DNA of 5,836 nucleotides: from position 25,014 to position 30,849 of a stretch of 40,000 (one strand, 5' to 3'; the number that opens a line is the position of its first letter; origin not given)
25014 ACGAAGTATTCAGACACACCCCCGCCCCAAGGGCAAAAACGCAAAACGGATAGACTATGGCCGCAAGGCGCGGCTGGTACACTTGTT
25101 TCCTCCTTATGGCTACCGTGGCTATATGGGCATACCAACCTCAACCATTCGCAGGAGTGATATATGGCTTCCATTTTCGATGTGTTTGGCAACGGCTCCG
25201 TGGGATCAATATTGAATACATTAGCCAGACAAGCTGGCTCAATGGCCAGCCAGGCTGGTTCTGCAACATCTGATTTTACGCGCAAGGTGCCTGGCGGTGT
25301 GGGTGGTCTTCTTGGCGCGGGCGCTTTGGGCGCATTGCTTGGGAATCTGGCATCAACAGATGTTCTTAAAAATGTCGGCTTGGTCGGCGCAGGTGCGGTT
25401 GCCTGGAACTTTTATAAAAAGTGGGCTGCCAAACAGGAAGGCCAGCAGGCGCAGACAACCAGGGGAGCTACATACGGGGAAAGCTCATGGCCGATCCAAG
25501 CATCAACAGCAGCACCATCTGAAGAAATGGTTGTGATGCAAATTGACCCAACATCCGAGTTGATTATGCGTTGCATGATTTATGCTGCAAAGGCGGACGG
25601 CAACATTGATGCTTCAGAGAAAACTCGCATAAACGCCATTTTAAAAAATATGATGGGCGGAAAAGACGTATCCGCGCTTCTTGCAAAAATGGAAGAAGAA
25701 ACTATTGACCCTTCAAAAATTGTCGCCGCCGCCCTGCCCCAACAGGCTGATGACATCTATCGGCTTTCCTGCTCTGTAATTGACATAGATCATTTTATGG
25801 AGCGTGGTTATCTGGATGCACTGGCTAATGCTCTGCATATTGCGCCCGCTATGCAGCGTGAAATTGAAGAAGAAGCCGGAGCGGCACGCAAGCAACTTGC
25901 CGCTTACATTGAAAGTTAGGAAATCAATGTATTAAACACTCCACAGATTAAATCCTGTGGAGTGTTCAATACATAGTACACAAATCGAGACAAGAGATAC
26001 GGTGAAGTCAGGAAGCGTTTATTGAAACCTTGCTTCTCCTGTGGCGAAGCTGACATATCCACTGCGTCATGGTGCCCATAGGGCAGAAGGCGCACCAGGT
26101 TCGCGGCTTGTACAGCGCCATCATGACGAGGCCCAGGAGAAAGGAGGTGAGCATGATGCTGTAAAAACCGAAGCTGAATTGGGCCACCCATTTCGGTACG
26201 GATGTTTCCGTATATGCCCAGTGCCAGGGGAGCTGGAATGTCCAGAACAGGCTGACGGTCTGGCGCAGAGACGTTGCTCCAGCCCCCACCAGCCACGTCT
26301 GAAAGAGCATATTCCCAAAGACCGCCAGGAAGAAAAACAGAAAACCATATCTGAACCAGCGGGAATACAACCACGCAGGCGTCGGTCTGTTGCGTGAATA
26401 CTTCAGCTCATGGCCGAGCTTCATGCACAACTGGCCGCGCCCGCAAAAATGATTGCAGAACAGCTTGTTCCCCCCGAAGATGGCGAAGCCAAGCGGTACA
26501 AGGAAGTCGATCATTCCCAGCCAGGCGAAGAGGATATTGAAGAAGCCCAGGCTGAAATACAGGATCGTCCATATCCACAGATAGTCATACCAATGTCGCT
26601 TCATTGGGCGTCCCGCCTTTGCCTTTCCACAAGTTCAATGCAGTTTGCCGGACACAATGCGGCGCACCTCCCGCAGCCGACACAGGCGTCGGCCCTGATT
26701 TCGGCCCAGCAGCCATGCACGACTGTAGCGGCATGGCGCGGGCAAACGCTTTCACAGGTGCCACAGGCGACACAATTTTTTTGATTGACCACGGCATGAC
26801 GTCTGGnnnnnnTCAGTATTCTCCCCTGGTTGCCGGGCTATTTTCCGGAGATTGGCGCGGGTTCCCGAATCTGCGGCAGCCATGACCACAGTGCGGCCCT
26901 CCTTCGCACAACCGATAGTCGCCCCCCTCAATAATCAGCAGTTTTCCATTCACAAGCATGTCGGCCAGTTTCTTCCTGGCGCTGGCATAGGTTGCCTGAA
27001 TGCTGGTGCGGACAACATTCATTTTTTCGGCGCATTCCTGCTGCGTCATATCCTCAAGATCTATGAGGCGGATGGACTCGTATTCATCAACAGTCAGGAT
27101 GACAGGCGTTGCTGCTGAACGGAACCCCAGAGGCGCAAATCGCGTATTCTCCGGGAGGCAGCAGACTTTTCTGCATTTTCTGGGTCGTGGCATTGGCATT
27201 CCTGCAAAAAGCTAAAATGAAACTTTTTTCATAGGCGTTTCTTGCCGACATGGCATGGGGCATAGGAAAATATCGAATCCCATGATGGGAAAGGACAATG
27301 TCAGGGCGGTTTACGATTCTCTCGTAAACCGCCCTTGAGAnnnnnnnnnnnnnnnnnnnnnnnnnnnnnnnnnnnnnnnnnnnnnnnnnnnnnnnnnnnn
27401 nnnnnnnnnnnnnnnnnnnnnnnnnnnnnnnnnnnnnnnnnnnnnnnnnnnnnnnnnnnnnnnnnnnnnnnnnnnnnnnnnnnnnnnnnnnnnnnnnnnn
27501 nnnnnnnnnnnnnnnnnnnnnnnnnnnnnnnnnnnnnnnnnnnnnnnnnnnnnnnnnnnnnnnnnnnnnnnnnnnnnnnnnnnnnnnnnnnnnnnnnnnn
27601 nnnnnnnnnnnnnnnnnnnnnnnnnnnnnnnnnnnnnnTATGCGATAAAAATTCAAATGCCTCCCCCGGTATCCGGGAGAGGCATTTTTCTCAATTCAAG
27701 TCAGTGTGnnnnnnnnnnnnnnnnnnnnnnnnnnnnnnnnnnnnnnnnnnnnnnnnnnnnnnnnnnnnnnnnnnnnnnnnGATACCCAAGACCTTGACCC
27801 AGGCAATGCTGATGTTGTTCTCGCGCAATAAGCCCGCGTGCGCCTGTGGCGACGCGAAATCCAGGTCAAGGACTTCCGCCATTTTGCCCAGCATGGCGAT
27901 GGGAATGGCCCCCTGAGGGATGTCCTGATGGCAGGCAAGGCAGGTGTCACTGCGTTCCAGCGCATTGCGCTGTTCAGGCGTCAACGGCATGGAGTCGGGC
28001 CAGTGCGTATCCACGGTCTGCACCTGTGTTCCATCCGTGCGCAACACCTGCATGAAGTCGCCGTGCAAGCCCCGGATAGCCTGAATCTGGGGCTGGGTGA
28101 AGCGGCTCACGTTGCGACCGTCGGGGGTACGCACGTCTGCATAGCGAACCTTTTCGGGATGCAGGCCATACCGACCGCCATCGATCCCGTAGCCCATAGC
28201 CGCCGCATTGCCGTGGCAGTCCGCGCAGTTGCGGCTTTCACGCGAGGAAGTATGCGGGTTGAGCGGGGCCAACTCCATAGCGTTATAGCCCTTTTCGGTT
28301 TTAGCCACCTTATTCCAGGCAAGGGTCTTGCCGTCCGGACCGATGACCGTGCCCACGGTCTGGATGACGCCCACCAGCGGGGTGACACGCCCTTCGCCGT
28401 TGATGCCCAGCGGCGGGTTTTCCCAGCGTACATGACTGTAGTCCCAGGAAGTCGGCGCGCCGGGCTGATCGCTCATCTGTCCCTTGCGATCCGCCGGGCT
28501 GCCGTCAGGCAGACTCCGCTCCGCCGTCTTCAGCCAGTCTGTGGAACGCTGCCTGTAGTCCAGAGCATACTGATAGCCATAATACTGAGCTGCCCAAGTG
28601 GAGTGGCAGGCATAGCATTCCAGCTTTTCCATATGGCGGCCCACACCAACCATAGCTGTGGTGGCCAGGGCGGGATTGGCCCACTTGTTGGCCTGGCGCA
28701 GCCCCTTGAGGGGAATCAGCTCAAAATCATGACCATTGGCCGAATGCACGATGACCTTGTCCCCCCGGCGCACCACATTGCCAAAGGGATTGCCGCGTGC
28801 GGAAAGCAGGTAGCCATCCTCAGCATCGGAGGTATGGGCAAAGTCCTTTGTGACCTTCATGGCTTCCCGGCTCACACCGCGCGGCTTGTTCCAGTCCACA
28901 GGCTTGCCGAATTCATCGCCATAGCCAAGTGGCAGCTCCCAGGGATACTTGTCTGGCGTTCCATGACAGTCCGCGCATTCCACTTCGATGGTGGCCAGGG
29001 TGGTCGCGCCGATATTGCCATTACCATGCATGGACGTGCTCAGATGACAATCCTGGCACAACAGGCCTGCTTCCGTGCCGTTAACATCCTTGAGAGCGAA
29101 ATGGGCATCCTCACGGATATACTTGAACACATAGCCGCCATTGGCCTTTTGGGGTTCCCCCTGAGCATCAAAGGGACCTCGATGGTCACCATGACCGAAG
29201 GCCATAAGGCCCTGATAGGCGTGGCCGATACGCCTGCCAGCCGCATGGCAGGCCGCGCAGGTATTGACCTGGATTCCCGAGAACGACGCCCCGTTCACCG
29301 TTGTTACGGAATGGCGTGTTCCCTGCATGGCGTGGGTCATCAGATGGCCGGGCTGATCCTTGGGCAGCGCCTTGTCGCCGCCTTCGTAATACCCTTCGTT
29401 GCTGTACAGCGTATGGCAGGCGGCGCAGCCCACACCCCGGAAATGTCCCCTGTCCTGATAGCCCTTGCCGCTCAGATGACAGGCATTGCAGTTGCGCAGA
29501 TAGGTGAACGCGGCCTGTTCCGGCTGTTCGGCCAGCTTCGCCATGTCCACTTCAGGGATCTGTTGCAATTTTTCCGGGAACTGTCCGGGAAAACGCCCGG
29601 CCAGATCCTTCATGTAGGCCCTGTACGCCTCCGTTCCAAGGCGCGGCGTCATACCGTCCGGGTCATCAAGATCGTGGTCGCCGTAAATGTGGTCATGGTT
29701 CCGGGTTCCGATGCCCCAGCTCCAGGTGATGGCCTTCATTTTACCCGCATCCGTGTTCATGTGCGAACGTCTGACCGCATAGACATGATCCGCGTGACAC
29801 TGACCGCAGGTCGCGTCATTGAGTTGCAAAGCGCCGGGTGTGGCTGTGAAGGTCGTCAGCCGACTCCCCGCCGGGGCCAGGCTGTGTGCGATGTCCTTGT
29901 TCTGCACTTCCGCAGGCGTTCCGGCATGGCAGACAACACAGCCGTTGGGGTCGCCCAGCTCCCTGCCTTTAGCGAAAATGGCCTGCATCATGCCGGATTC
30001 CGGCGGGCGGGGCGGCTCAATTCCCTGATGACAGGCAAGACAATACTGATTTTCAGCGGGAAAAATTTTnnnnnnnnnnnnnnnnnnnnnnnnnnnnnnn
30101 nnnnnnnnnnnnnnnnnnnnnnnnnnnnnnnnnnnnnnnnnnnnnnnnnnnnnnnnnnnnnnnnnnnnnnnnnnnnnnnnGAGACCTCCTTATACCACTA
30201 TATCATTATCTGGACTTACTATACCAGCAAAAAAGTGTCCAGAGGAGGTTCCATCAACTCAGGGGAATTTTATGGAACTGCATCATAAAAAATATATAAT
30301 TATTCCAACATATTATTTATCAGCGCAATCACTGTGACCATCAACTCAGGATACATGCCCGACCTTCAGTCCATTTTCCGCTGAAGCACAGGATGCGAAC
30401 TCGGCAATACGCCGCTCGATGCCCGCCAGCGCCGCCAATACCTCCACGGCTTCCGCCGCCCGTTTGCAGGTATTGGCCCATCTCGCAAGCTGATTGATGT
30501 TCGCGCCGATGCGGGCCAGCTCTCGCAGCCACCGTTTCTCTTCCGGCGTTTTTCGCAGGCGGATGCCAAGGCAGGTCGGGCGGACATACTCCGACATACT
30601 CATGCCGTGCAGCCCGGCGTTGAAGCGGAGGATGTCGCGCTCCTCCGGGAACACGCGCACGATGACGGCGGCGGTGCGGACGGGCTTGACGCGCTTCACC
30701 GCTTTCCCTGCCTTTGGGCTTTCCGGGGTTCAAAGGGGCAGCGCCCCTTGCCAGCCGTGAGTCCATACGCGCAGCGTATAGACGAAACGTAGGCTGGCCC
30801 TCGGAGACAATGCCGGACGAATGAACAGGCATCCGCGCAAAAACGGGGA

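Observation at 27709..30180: Island-borne 11-heme c-type cytochrome with signal peptide and C-terminal membrane anchor, unlike the characterised Desulfovibrio cytochrome complexes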

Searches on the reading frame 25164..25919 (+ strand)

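Call 8: search_protein_families(library=pfam, proteins=[window:25164-25919:+], max_evalue=0.01)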
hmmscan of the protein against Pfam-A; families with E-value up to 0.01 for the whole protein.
window:25164-25919:+ (251 aa): 2 families
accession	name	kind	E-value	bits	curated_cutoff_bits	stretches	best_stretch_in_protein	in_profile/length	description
PF04391.17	DUF533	-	3.2e-37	128.2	29.6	1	46-237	3-177/178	Protein of unknown function (DUF533)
PF05099.18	TerB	-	0.0019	18.9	24.4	1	137-180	7-52/118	Tellurite resistance protein TerB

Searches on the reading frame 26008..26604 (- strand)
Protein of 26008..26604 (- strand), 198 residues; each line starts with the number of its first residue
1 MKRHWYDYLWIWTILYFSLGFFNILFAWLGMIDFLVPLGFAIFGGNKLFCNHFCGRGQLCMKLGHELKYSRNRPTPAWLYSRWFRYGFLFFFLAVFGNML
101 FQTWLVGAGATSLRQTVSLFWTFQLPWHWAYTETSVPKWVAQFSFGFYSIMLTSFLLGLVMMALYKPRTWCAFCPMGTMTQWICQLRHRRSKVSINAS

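Call 8: search_protein_families(library=pfam, proteins=[window:26008-26604:-], max_evalue=0.01)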
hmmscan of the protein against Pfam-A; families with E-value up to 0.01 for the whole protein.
window:26008-26604:- (198 aa): 1 family
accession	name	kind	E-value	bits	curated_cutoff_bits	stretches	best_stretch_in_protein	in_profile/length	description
PF12801.12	Fer4_5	-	2.7e-07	30.9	22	1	151-192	5-46/48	4Fe-4S binding domain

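Call 63: find_encoding_contigs(protein=window:26008-26604:-, flank=6000, max_places=4)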
Protein window:26008-26604:- (198 aa): 1 contig read that carries it; 1 place shown.
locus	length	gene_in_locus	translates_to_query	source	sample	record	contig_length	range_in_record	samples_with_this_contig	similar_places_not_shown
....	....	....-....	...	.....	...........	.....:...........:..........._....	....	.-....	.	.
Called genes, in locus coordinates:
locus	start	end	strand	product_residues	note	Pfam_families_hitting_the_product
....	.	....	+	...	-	?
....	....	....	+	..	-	-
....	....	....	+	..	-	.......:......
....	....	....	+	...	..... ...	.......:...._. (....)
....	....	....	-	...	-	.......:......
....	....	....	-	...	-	-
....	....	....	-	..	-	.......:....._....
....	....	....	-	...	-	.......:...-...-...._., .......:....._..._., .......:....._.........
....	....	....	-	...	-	?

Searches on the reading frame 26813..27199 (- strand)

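Call 8: search_protein_families(library=pfam, proteins=[window:26813-27199:-], max_evalue=0.01)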
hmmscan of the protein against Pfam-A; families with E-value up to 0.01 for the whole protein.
window:26813-27199:- (128 aa): 3 families
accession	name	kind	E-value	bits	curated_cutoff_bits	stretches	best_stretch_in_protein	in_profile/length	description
PF02001.22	DUF134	-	6.2e-24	84.9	27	1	4-96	5-96/98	Protein of unknown function DUF134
PF08281.18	Sigma70_r4_2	-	3.6e-05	23.8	25.7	1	41-78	17-54/54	Sigma-70, region 4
PF04545.22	Sigma70_r4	-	0.0057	16.6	24.1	1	38-78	8-48/50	Sigma-70, region 4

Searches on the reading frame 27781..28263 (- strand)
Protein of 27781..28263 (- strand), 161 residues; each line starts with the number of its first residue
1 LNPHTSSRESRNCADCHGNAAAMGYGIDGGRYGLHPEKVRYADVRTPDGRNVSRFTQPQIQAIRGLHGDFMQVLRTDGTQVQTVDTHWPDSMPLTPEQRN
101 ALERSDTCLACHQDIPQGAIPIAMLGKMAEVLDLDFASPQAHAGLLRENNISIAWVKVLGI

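Call 58: search_protein_families(library=pfam, proteins=[window:27781-28263:-], max_evalue=10)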
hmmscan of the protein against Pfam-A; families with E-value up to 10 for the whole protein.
window:27781-28263:- (161 aa): 11 families
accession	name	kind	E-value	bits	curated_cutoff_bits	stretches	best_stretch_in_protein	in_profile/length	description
PF14522.11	Cytochrome_C7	-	0.00049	20.3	24.8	2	4-23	5-26/67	Cytochrome c7 and related cytochrome c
PF13442.11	Cytochrome_CBB3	-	0.0039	17.9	27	1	11-24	12-24/68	Cytochrome C oxidase, cbb3-type, subunit III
PF14537.11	Cytochrom_c3_2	-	0.0052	17.7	25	2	4-18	51-65/79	Cytochrome c3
PF07627.16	PSCyt3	-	0.0062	17.3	27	2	6-28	64-86/98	Protein of unknown function (DUF1588)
PF18509.6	MCR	-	0.012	15.7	30.4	1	2-17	9-24/30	Magnetochrome domain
PF22113.1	Mtrc-MtrF_II-IV_dom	-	0.018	15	30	2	8-20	154-166/176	Outer membrane cytochrome MtrC/MtrF-like, domains II/IV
PF09699.15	Paired_CXXCH_1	-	0.038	14.1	20.6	2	105-114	29-38/41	Doubled CXXCH motif (Paired_CXXCH_1)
PF03264.19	Cytochrom_NNT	-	0.078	13.1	24.1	1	98-115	150-167/174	NapC/NirT cytochrome c family, N-terminal region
PF09626.15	DHC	-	0.13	13.8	22.2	0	6-23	97-114/116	Dihaem cytochrome c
PF16694.10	Cytochrome_P460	-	0.24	12.2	27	0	98-114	100-116/125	Cytochrome P460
PF00034.26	Cytochrom_C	-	2.5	9.9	21.3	0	11-64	10-50/90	Cytochrome c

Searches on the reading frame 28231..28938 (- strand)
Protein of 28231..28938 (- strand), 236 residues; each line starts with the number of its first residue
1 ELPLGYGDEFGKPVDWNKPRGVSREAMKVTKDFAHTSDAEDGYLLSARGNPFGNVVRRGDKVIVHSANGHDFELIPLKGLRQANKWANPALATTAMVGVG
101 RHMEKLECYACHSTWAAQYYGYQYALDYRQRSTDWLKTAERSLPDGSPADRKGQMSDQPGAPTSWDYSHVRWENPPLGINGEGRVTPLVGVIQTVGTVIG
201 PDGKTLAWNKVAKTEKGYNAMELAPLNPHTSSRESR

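Call 58: search_protein_families(library=pfam, proteins=[window:28231-28938:-], max_evalue=10)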
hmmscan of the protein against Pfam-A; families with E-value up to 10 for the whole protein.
window:28231-28938:- (236 aa): 0 families

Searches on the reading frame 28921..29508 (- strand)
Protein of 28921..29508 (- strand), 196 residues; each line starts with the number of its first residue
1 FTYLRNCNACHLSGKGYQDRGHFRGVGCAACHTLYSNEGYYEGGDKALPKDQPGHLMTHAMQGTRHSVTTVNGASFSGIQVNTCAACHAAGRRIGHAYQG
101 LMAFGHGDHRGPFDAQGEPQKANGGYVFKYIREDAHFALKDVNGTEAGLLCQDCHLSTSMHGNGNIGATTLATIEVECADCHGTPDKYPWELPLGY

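Call 58: search_protein_families(library=pfam, proteins=[window:28921-29508:-], max_evalue=10)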
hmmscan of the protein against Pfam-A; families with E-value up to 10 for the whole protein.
window:28921-29508:- (196 aa): 11 families
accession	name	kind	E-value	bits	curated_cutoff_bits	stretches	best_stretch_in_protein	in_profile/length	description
PF13435.11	Cytochrome_C554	-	3.1e-05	25.3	20.8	2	146-183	46-84/84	Cytochrome c554 and c-prime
PF22113.1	Mtrc-MtrF_II-IV_dom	-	5.6e-05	23.2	30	1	6-184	8-165/176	Outer membrane cytochrome MtrC/MtrF-like, domains II/IV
PF22678.1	Cytochrom_c_NrfB-like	-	7.8e-05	23.5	27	2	7-39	36-72/89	Cytochrome c-type protein NrfB-like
PF14522.11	Cytochrome_C7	-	0.00065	19.9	24.8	1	147-184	12-50/67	Cytochrome c7 and related cytochrome c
PF14537.11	Cytochrom_c3_2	-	0.0022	18.9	25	2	146-187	4-38/79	Cytochrome c3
PF00684.25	DnaJ_CXXCXGXG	-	0.0047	17.6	32.7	2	149-184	16-50/65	DnaJ central domain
PF02085.21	Cytochrom_CIII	-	0.14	12.9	22.9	3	6-39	32-60/101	Class III cytochrome C family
PF14438.12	SM-ATX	-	0.15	12.7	29.8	1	57-81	7-31/81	Ataxin 2 SM domain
PF14376.11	Haem_bd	-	0.17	12.3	27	1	168-190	32-54/133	Haem-binding domain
PF09699.15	Paired_CXXCH_1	-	0.38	10.9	20.6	0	82-90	30-38/41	Doubled CXXCH motif (Paired_CXXCH_1)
PF14599.11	zinc_ribbon_6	-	0.69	10.3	27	0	142-159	23-40/59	Zinc-ribbon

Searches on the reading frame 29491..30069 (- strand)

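Call 58: search_protein_families(library=pfam, proteins=[window:29491-30069:-], max_evalue=10)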
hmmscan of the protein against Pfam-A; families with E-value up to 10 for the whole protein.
window:29491-30069:- (193 aa): 10 families
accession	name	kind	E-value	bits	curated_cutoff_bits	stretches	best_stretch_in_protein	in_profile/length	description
PF14522.11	Cytochrome_C7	-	2.9e-06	27.4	24.8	2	7-92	13-66/67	Cytochrome c7 and related cytochrome c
PF22113.1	Mtrc-MtrF_II-IV_dom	-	5.5e-05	23.2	30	2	42-114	82-148/176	Outer membrane cytochrome MtrC/MtrF-like, domains II/IV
PF09699.15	Paired_CXXCH_1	-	0.0019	18.3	20.6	2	4-50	3-38/41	Doubled CXXCH motif (Paired_CXXCH_1)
PF14537.11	Cytochrom_c3_2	-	0.003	18.4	25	1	8-96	7-68/79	Cytochrome c3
PF12773.13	DZR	-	0.071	13.7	27.3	1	4-54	9-37/45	Double zinc ribbon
PF02085.21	Cytochrom_CIII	-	0.09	13.6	22.9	1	8-58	47-92/101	Class III cytochrome C family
PF03264.19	Cytochrom_NNT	-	0.42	10.8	24.1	1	7-51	125-167/174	NapC/NirT cytochrome c family, N-terminal region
PF11845.13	Tll0287-like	-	0.7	10.8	24.1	0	6-40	100-134/144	Tll0287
PF00034.26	Cytochrom_C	-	4.3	9.1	21.3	1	33-63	2-29/90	Cytochrome c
PF13442.11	Cytochrome_CBB3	-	7.4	7.4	27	0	7-16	11-21/68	Cytochrome C oxidase, cbb3-type, subunit III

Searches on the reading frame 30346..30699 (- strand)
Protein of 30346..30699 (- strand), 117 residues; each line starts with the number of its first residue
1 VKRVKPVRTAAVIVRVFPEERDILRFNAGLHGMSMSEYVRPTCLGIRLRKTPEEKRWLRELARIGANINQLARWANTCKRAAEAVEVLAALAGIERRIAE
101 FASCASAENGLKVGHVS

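Call 8: search_protein_families(library=pfam, proteins=[window:30346-30699:-], max_evalue=0.01)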
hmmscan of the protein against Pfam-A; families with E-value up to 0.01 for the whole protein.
window:30346-30699:- (117 aa): 2 families
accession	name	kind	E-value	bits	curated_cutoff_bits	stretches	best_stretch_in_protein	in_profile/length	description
PF21983.2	NikA-like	-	6e-18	65.2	27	1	8-74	3-71/72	Mobilization protein NikA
PF05713.17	MobC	-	1.8e-11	44.7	23.2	1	58-99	1-43/45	Bacterial mobilisation protein (MobC)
